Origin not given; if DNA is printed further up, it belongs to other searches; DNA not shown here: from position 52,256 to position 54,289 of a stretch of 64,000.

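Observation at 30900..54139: Undescribed-looking membrane protein family (family C) with a rigid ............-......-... motif, in two paralogs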

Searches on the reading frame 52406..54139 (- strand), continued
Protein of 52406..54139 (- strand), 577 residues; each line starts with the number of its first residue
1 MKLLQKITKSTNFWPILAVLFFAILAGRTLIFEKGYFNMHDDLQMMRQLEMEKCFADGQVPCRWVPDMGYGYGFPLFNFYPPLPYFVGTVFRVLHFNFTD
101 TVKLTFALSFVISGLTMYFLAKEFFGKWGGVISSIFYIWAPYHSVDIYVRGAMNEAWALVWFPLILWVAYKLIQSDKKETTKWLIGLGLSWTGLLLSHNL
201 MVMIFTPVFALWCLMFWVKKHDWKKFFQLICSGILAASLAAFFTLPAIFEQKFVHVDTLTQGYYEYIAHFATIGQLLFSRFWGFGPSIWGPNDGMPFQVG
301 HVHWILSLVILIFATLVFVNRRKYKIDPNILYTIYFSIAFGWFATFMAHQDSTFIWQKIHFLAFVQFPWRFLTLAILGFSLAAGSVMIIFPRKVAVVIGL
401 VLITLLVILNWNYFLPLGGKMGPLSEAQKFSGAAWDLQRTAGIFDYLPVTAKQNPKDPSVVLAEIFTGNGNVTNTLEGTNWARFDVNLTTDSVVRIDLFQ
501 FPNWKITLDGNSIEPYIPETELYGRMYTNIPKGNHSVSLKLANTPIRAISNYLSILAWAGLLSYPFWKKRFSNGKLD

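Call 44: find_related_loci(query=A1, collection=genome_contigs, flank=8000)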
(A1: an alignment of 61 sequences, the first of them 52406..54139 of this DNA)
Query A1 (577 aa) in genome_contigs; peptide patterns used: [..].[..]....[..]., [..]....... (x = any residue, [..] = any of these).
600 stretches matched a pattern (row limit reached: there are more); 563 encode a relative of the query (tblastn E <= 1e-3); the best 80 are kept; 80 distinct loci.
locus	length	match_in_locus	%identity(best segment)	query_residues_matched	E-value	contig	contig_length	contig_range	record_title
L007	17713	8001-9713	66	1-576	0e+0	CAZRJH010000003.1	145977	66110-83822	MAG TPA_asm: uncultured Gammaproteobacteria bacterium isolate SRP342105_co1_321 genome assembly, contig: NODE_121_length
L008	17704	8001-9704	64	1-570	0e+0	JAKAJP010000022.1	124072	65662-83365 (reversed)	MAG: bacterium isolate WY4.bin110 NODE_142_length_124072_cov_1.955061, whole genome shotgun sequence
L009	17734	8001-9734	60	1-573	0e+0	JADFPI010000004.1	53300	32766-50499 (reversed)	MAG: Patescibacteria group bacterium isolate B72T1L10 B72T1L10_NODE492, whole genome shotgun sequence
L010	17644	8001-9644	60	4-556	0e+0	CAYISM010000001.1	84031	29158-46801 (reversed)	MAG TPA_asm: uncultured Gammaproteobacteria bacterium isolate ERP119705_co3_788 genome assembly, contig: NODE_170_length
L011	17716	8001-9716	56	1-576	0e+0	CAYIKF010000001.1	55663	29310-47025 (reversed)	MAG TPA_asm: uncultured Gammaproteobacteria bacterium isolate ERP119705_co21_379 genome assembly, contig: NODE_503_lengt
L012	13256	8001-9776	57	1-570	0e+0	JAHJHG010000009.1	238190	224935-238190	MAG: Patescibacteria group bacterium isolate Modern_marine_planktonic.mb.16 Modern_marine_plan.mb.16_k141_790344, whole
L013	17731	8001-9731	55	1-570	0e+0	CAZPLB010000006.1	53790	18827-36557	MAG TPA_asm: uncultured Gammaproteobacteria bacterium isolate SRP200132_co2_495 genome assembly, contig: NODE_389_length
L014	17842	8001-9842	52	1-576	0e+0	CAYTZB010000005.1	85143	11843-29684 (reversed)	MAG TPA_asm: uncultured Gammaproteobacteria bacterium isolate binchicken_co134_900 genome assembly, contig: NODE_664_len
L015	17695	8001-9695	53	1-556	0e+0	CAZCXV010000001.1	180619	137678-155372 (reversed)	MAG TPA_asm: uncultured Gammaproteobacteria bacterium isolate SRP062349_co2_267 genome assembly, contig: NODE_32_length_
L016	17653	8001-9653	55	4-558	0e+0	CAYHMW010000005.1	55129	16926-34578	MAG TPA_asm: uncultured Gammaproteobacteria bacterium isolate ERP119705_co13_486 genome assembly, contig: NODE_660_lengt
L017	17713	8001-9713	52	33-565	0e+0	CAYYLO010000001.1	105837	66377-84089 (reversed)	MAG TPA_asm: uncultured Gammaproteobacteria bacterium isolate binchicken_co144_799 genome assembly, contig: NODE_452_len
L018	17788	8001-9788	51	1-570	0e+0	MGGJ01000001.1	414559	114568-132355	MAG: Candidatus Woesebacteria bacterium RIFCSPHIGHO2_01_FULL_39_32 rifcsphigho2_01_scaffold_107, whole genome shotgun se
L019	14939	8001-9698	51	2-572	0e+0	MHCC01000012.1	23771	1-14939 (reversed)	MAG: Candidatus Blackburnbacteria bacterium RIFCSPLOWO2_01_FULL_40_20 rifcsplowo2_01_scaffold_3583, whole genome shotgun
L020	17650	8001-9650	53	16-570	0e+0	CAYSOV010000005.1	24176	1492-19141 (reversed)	MAG TPA_asm: uncultured Gammaproteobacteria bacterium isolate binchicken_co110_923 genome assembly, contig: NODE_4549_le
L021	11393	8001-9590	55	35-570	0e+0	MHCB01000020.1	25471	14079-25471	MAG: Candidatus Blackburnbacteria bacterium RIFCSPHIGHO2_12_FULL_44_25 rifcsphigho2_12_scaffold_2803, whole genome shotg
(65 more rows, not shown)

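Call 61: list_cluster_members(proteins=[P0340, P0343, P0348, P0355, P0366, P0376, P0387, P0352, P0386, P0243])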
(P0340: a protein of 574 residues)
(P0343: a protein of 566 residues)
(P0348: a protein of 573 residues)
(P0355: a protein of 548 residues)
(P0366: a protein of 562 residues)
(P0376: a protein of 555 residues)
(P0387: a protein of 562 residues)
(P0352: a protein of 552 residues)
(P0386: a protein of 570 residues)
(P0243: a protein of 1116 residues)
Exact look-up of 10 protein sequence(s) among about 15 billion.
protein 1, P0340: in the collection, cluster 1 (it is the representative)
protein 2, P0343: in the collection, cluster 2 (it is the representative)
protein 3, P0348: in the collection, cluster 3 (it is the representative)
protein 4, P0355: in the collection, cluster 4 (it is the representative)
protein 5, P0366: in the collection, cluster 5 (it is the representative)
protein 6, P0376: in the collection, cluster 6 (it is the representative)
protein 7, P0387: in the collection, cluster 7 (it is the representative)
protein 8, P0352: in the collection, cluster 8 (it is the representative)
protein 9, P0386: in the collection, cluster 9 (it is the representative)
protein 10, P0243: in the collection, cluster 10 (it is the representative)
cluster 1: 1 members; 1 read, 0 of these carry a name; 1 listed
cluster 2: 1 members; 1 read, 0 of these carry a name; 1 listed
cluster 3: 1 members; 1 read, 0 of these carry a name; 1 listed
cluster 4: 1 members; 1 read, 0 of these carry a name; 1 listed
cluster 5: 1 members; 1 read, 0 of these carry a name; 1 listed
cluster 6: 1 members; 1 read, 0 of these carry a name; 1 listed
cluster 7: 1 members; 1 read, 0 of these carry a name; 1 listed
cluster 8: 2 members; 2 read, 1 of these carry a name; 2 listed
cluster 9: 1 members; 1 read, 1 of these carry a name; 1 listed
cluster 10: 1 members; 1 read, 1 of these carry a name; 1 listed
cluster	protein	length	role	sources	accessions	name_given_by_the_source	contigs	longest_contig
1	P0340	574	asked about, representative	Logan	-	-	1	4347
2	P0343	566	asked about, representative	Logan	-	-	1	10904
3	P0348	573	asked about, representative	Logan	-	-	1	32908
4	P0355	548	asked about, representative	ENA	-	-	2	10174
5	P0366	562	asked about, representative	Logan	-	-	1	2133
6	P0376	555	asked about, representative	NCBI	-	-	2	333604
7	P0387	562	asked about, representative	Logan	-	-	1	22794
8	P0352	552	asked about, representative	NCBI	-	-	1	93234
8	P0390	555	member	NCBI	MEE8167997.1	MAG: 6-pyruvoyl-tetrahydropterin synthase-related protein [Candidatus ...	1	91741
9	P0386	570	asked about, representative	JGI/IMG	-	hypothetical protein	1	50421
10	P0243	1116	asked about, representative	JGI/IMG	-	hypothetical protein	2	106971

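Call 63: find_homologous_proteins(query=P0376, max_evalue=0.00001)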
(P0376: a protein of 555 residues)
Query P0376 (555 aa): 1993 proteins with E <= 0.00001 among 8000 candidates; the best 120 are listed.
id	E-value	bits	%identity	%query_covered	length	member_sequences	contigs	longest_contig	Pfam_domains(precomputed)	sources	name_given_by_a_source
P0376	0.0e+0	1226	100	100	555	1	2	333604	PF10131.16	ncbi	-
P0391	3.5e-151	523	46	100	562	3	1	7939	PF10131.16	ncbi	-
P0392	9.4e-151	521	47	98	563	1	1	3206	PF10131.16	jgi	jgi:uncharacterized membrane protein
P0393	1.2e-150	521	44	100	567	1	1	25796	PF09586.17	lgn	-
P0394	6.0e-149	515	46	96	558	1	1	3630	PF10131.16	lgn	-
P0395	5.4e-148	512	46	99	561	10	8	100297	-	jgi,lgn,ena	-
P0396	1.6e-147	511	43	100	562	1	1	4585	PF10131.16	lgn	-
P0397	3.7e-147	509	45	98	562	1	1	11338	PF10131.16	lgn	-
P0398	9.8e-147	508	46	96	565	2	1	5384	PF10131.16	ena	-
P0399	1.0e-144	501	45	97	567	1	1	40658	PF10131.16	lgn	-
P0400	3.0e-143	497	44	100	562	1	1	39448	PF10131.16,PF09586.17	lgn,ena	-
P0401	9.2e-143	495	44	100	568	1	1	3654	PF10131.16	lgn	-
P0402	2.6e-142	493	44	98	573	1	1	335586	PF10131.16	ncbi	-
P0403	8.7e-141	488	44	97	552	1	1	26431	PF10131.16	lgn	-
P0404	1.5e-140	488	43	98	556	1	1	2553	PF10131.16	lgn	-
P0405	1.7e-140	487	44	96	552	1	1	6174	PF10131.16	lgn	-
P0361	5.9e-139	482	45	95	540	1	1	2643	PF10131.16,PF09586.17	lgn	-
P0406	1.4e-138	481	44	99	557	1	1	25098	PF10131.16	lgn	-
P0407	5.0e-138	479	45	96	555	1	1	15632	PF10131.16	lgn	-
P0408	7.2e-138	479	44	97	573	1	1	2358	PF10131.16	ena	-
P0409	2.1e-135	471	43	97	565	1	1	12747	PF10131.16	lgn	-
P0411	5.2e-135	469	43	95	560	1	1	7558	PF10131.16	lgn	-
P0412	1.7e-134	468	46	93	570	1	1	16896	PF10131.16,PF20176.4,PF09586.17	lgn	-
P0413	2.2e-134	467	44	99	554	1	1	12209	PF10131.16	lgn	-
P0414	5.1e-134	466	42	99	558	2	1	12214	PF10131.16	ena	-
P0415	6.9e-134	466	45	95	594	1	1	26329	PF10131.16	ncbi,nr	ncbi:hypothetical protein HY468_03540 [Candidatus Roizmanbacteria bacterium]|nr:hypothetical protein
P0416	7.4e-134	466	44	93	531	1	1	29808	PF09586.17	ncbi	-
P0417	1.5e-133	465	43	92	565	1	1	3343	PF10131.16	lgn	-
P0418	4.0e-133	463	42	99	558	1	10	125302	PF10131.16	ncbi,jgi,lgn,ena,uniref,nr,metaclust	ncbi:TPA: hypothetical protein DIV55_00250 [Patescibacteria group bacterium]|uniref:Membrane protein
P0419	8.9e-133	462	43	99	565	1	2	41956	PF10131.16,PF09586.17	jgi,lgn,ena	-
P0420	1.1e-132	462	43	98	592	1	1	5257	PF10131.16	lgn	-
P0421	2.3e-132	461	43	100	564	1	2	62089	PF10131.16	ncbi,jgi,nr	ncbi:hypothetical protein C4564_02195 [Candidatus Microgenomates bacterium]|nr:MAG: hypothetical pro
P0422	3.1e-132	460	43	99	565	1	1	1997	PF10131.16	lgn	-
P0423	3.7e-132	460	42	97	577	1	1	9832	PF10131.16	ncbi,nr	ncbi:MAG: 6-pyruvoyl-tetrahydropterin synthase-related protein [Candidatus Roizmanbacteria bacterium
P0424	7.5e-132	459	42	99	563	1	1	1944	PF10131.16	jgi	jgi:uncharacterized membrane protein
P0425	2.5e-131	457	42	95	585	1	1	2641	PF10131.16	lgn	-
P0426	2.8e-131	457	43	95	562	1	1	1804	PF10131.16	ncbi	-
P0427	3.7e-131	457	42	95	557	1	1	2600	PF10131.16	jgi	jgi:hypothetical protein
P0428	1.4e-130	455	42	95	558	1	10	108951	PF10131.16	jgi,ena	-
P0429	1.9e-130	454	42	93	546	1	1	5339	PF10131.16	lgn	-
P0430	2.2e-130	454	40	97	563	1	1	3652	PF10131.16,PF09586.17,PF13231.13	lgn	-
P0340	3.0e-130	454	43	96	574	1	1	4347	PF10131.16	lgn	-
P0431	3.1e-130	454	42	97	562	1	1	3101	PF10131.16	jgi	jgi:hypothetical protein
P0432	3.7e-130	453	42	98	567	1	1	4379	PF10131.16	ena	-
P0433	4.7e-130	453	41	99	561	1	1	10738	PF10131.16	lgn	-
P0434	5.3e-130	453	42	94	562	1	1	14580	PF10131.16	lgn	-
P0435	2.1e-129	451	42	94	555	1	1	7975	PF10131.16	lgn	-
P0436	3.4e-129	450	42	97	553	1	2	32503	PF10131.16,PF09586.17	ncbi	-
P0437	4.0e-129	450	44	93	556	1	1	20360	PF10131.16,PF09586.17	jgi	jgi:hypothetical protein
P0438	4.6e-129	450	44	94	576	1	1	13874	PF10131.16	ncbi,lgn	-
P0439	5.0e-129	450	44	94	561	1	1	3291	PF10131.16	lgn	-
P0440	5.4e-129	449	42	96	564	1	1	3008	PF10131.16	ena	-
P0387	6.8e-129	449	40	96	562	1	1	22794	PF10131.16,PF20176.4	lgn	-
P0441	9.2e-129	449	41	96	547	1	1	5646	PF10131.16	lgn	-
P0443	1.1e-128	448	40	97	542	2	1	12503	PF10131.16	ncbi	-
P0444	1.1e-128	448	41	99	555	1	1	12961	PF10131.16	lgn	-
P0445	3.6e-128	447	42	94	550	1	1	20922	PF10131.16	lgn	-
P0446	3.6e-128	447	40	99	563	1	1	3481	PF10131.16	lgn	-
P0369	5.1e-128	446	44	96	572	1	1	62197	PF10131.16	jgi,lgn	jgi:hypothetical protein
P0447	5.3e-128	446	42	97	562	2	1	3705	PF10131.16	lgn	-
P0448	6.2e-128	446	41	95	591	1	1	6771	PF10131.16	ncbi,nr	ncbi:hypothetical protein HY469_02830 [Candidatus Roizmanbacteria bacterium]|nr:hypothetical protein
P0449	7.7e-128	446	42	94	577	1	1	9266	PF10131.16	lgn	-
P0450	9.1e-128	445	45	93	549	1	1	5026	PF10131.16,PF09586.17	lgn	-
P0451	9.6e-128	445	41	97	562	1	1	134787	PF10131.16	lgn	-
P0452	1.2e-127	445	43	93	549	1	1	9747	PF10131.16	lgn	-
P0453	1.9e-127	444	43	94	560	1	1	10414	PF10131.16,PF09586.17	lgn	-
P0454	2.2e-127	444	44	95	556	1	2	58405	PF10131.16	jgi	-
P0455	2.9e-127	444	41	99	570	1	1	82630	PF10131.16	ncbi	-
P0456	3.5e-127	443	43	96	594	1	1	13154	PF09586.17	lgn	-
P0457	5.3e-127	443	41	97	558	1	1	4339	PF10131.16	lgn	-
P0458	7.8e-127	442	42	97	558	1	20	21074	PF10131.16,PF13231.13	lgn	-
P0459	8.2e-127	442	41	96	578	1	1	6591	PF10131.16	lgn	-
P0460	9.2e-127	442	43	96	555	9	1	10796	PF10131.16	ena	-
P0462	1.6e-126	441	43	92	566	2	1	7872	PF10131.16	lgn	-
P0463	3.7e-126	440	44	89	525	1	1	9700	PF10131.16,PF09586.17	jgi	jgi:hypothetical protein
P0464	4.8e-126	440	40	99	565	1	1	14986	PF10131.16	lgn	-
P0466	6.5e-126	439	44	94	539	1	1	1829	PF10131.16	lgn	-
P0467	7.0e-126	439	42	93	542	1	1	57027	PF10131.16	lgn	-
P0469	7.6e-126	439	41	95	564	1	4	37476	PF10131.16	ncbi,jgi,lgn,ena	ncbi:MAG: 6-pyruvoyl-tetrahydropterin synthase-related protein [Candidatus Levyibacteriota bacterium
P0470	1.1e-125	439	40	96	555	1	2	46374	PF10131.16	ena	-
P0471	1.1e-125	439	42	96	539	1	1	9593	PF10131.16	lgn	-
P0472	1.2e-125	438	41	98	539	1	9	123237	PF10131.16,PF09586.17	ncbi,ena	-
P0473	1.3e-125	438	42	95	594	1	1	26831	PF09586.17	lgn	-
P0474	1.4e-125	438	42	97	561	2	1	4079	PF10131.16,PF09586.17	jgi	-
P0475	1.4e-125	438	40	94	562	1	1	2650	PF10131.16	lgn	-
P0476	1.5e-125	438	42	98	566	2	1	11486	PF10131.16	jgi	jgi:hypothetical protein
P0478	1.9e-125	438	42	95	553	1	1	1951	PF10131.16,PF09586.17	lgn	-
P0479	2.5e-125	437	42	97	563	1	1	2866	PF10131.16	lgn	-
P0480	2.7e-125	437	44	95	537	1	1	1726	PF10131.16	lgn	-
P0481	3.2e-125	437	39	99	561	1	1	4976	PF10131.16,PF02516.21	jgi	jgi:uncharacterized membrane protein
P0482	3.5e-125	437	42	97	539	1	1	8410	PF10131.16,PF09586.17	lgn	-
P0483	5.0e-125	436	41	96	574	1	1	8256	PF10131.16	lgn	-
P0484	5.3e-125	436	41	99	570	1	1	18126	PF10131.16,PF09586.17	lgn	-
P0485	5.8e-125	436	43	96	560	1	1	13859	PF10131.16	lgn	-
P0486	8.4e-125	436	40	98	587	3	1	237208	PF09586.17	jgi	jgi:hypothetical protein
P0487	8.4e-125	436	39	96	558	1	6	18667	PF10131.16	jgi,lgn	-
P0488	8.4e-125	436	41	96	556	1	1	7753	PF10131.16,PF13231.13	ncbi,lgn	-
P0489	1.3e-124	435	41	94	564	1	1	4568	PF10131.16,PF09586.17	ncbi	-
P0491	1.7e-124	435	42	96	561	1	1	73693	PF10131.16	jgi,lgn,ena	jgi:hypothetical protein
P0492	1.8e-124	435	42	99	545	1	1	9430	PF10131.16,PF09586.17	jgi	jgi:uncharacterized membrane protein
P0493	2.2e-124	434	41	95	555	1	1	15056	PF10131.16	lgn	-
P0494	2.4e-124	434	44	95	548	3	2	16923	PF10131.16,PF13231.13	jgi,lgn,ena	-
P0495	2.7e-124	434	40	97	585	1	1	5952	PF10131.16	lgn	-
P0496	3.1e-124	434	42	97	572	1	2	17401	PF10131.16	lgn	-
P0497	3.1e-124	434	42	94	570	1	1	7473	PF10131.16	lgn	-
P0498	3.5e-124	434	41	95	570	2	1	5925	PF10131.16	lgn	-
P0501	6.3e-124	433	40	99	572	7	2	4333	PF10131.16,PF09586.17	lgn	-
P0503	7.5e-124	433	41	97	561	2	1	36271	PF10131.16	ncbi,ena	-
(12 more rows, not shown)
